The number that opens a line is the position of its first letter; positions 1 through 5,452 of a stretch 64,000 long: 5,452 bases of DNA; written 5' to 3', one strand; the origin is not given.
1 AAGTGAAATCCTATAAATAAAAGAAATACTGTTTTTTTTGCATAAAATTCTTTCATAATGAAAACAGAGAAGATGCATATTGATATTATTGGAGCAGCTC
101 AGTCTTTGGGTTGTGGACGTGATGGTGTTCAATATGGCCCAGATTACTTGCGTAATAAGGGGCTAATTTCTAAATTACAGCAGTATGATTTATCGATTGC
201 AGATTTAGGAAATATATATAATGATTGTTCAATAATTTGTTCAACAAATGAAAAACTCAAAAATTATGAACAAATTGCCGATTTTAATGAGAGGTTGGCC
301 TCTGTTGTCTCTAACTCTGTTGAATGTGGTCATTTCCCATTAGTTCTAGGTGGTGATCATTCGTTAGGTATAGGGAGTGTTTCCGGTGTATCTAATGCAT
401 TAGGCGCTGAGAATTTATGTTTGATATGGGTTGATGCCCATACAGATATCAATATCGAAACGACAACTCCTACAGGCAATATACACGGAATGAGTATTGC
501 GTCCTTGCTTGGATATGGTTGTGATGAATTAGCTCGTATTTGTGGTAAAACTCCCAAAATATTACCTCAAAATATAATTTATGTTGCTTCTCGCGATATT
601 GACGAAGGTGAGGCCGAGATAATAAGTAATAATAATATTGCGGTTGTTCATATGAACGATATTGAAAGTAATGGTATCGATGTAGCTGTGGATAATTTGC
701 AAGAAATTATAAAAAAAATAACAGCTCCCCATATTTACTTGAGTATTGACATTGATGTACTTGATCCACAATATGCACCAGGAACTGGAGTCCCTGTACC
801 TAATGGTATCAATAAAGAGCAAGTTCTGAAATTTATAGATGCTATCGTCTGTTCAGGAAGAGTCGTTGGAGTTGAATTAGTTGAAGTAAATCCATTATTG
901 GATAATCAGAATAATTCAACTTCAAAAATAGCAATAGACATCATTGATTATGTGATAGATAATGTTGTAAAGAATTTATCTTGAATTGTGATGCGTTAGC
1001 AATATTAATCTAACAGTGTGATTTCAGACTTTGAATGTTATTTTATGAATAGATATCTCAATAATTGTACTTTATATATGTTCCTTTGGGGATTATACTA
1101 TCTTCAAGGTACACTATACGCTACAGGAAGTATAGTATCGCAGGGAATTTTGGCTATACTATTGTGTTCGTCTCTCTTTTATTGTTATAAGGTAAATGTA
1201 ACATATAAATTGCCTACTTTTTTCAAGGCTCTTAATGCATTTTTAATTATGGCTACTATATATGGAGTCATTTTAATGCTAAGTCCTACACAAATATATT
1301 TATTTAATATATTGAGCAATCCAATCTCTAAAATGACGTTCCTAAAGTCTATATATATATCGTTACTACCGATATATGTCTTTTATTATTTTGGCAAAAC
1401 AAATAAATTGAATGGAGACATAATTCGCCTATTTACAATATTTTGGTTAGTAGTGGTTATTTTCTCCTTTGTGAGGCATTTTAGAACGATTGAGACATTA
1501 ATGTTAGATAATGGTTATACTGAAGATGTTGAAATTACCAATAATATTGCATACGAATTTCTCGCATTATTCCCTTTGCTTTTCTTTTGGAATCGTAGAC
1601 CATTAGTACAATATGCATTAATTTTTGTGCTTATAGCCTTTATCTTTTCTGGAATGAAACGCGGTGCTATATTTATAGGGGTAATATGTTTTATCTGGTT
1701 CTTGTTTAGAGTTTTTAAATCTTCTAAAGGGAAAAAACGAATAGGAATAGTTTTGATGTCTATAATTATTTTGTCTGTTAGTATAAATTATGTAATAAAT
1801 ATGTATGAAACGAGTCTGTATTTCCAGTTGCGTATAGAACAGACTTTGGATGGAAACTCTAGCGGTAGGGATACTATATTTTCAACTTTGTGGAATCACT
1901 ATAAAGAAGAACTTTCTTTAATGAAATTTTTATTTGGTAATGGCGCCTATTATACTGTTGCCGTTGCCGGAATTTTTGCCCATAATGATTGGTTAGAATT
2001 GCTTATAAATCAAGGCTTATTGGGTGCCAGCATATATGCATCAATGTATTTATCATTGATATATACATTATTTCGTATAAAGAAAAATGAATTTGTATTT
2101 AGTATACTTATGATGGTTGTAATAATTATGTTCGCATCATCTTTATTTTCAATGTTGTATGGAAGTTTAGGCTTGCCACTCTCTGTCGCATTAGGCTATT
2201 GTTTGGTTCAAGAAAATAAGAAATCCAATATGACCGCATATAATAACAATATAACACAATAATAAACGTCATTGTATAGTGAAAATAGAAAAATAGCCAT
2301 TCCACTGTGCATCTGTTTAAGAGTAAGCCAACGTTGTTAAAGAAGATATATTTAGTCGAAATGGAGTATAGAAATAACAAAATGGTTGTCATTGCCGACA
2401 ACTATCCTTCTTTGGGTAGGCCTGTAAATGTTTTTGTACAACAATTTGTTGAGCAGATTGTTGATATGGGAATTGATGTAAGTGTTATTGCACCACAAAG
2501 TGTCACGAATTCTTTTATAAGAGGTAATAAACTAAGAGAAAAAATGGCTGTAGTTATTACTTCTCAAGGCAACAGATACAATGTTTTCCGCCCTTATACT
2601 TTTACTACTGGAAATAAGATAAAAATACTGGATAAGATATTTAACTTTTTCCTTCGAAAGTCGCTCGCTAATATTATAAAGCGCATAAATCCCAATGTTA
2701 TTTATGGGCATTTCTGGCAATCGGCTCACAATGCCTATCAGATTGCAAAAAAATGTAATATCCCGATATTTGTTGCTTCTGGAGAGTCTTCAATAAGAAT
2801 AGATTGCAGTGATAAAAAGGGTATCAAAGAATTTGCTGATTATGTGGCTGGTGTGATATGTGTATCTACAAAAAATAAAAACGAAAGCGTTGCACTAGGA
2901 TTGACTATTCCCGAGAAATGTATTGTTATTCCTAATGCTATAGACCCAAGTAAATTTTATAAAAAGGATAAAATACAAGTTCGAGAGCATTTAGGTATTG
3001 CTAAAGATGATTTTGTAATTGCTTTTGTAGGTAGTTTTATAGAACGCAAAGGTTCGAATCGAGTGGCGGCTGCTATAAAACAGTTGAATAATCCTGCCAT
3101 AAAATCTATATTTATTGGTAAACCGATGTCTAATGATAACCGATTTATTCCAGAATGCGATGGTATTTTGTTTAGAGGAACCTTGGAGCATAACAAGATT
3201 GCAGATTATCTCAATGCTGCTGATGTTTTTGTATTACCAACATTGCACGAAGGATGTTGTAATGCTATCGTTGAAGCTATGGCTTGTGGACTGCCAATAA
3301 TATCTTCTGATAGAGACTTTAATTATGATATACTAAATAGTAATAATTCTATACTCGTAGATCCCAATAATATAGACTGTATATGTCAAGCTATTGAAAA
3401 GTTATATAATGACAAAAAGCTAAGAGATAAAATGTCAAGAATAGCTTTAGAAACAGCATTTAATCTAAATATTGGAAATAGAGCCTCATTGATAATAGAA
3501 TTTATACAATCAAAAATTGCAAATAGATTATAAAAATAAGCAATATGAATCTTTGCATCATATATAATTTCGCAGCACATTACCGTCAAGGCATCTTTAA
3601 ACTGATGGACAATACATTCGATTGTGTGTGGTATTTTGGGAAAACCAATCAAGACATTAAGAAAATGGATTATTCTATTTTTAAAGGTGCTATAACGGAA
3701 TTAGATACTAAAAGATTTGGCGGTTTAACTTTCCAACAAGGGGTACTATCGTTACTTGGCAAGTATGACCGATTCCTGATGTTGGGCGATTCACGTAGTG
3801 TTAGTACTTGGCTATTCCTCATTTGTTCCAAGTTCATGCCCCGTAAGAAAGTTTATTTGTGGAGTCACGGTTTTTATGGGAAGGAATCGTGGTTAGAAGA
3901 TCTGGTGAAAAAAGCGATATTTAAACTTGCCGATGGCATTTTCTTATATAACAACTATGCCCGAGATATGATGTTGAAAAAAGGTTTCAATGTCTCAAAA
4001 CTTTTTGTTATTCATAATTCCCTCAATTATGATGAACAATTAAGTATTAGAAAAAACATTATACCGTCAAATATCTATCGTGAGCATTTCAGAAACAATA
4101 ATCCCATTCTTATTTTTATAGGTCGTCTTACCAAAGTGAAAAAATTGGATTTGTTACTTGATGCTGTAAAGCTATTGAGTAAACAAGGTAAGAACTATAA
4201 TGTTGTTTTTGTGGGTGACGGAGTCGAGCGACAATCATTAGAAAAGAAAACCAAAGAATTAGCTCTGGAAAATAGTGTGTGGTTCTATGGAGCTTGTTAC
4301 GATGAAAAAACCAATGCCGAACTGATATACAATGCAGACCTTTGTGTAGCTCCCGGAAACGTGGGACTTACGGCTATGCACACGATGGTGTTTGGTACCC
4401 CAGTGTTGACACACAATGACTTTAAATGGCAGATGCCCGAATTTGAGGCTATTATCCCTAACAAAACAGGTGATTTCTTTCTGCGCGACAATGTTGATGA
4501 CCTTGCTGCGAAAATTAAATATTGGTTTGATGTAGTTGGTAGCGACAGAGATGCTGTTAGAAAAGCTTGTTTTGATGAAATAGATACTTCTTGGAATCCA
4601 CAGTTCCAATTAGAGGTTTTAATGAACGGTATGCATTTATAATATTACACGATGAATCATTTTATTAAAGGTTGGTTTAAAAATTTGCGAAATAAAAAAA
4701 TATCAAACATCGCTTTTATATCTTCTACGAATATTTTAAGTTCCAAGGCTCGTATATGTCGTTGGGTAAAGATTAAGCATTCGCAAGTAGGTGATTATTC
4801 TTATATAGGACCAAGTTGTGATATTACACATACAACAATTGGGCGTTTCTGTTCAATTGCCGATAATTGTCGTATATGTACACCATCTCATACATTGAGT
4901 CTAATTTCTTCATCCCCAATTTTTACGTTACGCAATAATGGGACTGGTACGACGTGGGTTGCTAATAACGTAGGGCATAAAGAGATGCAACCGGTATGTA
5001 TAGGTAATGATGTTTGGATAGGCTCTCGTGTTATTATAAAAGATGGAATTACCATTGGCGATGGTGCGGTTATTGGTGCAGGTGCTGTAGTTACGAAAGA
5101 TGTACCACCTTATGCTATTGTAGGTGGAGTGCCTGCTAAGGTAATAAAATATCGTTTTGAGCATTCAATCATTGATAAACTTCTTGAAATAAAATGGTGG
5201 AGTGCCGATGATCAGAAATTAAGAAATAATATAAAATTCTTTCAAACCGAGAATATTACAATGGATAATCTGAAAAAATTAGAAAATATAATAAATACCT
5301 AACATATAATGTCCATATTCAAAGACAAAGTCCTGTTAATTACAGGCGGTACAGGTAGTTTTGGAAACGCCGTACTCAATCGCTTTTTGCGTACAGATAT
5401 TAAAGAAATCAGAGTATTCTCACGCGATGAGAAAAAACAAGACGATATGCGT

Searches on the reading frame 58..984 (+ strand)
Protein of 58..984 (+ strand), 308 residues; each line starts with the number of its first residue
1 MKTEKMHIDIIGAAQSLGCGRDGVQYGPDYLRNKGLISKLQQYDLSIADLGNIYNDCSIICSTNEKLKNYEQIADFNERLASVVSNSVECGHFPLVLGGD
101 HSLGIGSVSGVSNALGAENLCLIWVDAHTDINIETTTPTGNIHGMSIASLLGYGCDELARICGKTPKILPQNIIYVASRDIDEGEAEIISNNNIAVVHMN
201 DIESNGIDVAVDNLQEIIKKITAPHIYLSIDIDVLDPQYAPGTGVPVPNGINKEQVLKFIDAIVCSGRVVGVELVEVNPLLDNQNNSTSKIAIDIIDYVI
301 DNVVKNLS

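Call 19: search_protein_families(library=pfam, proteins=[window:58-984:+], max_evalue=0.00001)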
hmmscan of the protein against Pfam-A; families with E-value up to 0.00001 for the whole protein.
window:58-984:+ (308 aa): 1 family
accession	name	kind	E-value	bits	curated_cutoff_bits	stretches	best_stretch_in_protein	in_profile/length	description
PF00491.26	Arginase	-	2.4e-65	221.2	22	1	8-298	3-276/280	Arginase family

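Call 72: search_protein_families(library=ncbifam, proteins=[window:58-984:+], max_evalue=0.00001)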
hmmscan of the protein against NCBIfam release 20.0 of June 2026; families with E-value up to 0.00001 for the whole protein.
window:58-984:+ (308 aa): 5 families
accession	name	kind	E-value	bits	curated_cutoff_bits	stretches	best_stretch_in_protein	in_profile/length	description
TIGR01229.1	rocF_arginase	equivalog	2.2e-72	244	227.6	1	10-302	2-297/300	arginase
TIGR01227.1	hutG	equivalog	1.9e-31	109.4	229.15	1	19-298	52-304/307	formimidoylglutamase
TIGR01230.1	agmatinase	equivalog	2.5e-31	109.3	174.3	1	20-296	28-273/275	agmatinase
NF002564.0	PRK02190.1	subfamily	2.3e-26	92.7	302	1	19-292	47-290/307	agmatinase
NF010347.0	PRK13775.1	equivalog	1e-10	41.5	381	1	223-301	248-325/331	formimidoylglutamase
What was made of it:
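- A second hexapeptide acyltransferase lies at 4652-5302 (calls 19, 72).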

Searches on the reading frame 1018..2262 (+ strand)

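Call 19: search_protein_families(library=pfam, proteins=[window:1018-2262:+], max_evalue=0.00001)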
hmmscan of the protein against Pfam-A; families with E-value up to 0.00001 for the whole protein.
window:1018-2262:+ (414 aa): 1 family
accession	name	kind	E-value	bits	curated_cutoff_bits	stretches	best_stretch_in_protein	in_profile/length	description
PF04932.20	Wzy_C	-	1.1e-06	28.9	31.7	1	201-340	2-148/149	O-Antigen ligase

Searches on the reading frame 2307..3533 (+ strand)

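Call 19: search_protein_families(library=pfam, proteins=[window:2307-3533:+], max_evalue=0.00001)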
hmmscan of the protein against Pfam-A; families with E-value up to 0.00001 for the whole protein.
window:2307-3533:+ (408 aa): 3 families
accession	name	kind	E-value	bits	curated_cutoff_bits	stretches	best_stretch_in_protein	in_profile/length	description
PF00534.26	Glycos_transf_1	-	3e-26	92.4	26.4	1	224-380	4-169/172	Glycosyl transferases group 1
PF13692.12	Glyco_trans_1_4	-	1.3e-23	84.2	27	1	236-369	2-142/142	Glycosyl transferases group 1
PF13439.12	Glyco_transf_4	-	2.4e-10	41.1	28.5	1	40-215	4-169/170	Glycosyltransferase Family 4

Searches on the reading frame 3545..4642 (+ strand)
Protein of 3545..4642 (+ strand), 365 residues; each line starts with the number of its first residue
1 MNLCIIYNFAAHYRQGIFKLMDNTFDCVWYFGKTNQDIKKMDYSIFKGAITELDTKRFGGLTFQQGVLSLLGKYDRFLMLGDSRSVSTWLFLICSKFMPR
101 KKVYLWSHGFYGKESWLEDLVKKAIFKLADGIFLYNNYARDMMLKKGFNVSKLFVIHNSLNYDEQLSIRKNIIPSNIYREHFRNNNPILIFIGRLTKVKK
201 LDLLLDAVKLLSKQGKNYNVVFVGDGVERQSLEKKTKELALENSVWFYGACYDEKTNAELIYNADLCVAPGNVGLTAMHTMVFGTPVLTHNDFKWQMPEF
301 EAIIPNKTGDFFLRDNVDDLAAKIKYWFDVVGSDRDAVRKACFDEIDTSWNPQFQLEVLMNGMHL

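Call 19: search_protein_families(library=pfam, proteins=[window:3545-4642:+], max_evalue=0.00001)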
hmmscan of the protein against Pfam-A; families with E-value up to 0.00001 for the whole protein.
window:3545-4642:+ (365 aa): 2 families
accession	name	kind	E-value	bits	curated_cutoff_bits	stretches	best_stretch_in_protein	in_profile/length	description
PF00534.26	Glycos_transf_1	-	2.1e-23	83.1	26.4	1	182-329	11-157/172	Glycosyl transferases group 1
PF13692.12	Glyco_trans_1_4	-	3.7e-18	66.6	27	1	187-326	2-138/142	Glycosyl transferases group 1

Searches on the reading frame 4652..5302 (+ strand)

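Call 19: search_protein_families(library=pfam, proteins=[window:4652-5302:+], max_evalue=0.00001)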
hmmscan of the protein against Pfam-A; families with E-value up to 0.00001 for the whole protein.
window:4652-5302:+ (216 aa): 3 families
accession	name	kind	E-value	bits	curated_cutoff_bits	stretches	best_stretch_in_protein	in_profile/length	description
PF00132.30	Hexapep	-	3.6e-15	55.3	27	1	117-149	4-36/36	Bacterial transferase hexapeptide (six repeats)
PF14602.12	Hexapep_2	-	2.6e-09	37.1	27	1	114-149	1-34/34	Hexapeptide repeat of succinyl-transferase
PF25084.1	LbH_EIF2B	-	2.6e-07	31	54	0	29-75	24-70/105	EIF2B subunit epsilon LbH domain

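Call 72: search_protein_families(library=ncbifam, proteins=[window:4652-5302:+], max_evalue=0.00001)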
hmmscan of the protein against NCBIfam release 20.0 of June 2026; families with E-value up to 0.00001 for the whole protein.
window:4652-5302:+ (216 aa): 41 families (the best 25 are shown)
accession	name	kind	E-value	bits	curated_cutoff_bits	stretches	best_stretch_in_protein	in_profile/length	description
TIGR03308.1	phn_thr-fam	hypoth_equivalog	5.2e-46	157.1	201.65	1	31-200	24-194/204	phosphonate metabolim protein, transferase hexapeptide repeat family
NF000311.1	Vat_ABCDEFH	equivalog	3.5e-34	118.2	300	1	61-202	58-198/201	Vat family streptogramin A O-acetyltransferase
NF000490.1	chloram_CatB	equivalog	3.4e-33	114.7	350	1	50-203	45-199/210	type B chloramphenicol O-acetyltransferase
NF033468.1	stregram_VatI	exception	5.2e-33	114.6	415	1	59-210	58-206/208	streptogramin A O-acetyltransferase Vat(I)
NF000101.1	stregram_VatA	exception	4.3e-27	95.2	450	1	61-208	66-212/219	streptogramin A O-acetyltransferase Vat(A)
NF000504.1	stregram_VatH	exception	8.7e-27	94.4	475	1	62-200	66-203/216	streptogramin A O-acetyltransferase Vat(H)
NF000147.1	stregram_VatF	exception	2.6e-25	89.2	400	1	60-198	66-204/221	streptogramin A O-acetyltransferase Vat(F)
NF000111.1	stregram_VatD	exception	3.6e-25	89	400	1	61-198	61-197/209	streptogramin A O-acetyltransferase Vat(D)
NF000020.1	stregram_VatE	exception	6e-25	88.1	450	1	61-200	62-202/214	streptogramin A O-acetyltransferase Vat(E)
NF000097.1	stregram_VatC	exception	6e-24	85.1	425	1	62-198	67-202/212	streptogramin A O-acetyltransferase Vat(C)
NF000084.1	amicyc_ac_ApmA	equivalog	3.4e-22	79.4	550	1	112-204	174-268/274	aminocyclitol acetyltransferase ApmA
NF007076.0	PRK09527.1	equivalog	1.8e-19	70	347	1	69-166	98-183/203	galactoside O-acetyltransferase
NF007499.0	PRK10092.1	equivalog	2.9e-18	66.3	314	1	100-166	115-181/183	maltose O-acetyltransferase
NF007240.0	PRK09677.1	equivalog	4.2e-18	65.5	243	1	44-168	72-184/192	putative lipopolysaccharide biosynthesis O-acetyl transferase WbbJ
NF007797.0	PRK10502.1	subfamily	1e-17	64.4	192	1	112-171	123-182/183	WcaF family extracellular polysaccharide biosynthesis acetyltransferase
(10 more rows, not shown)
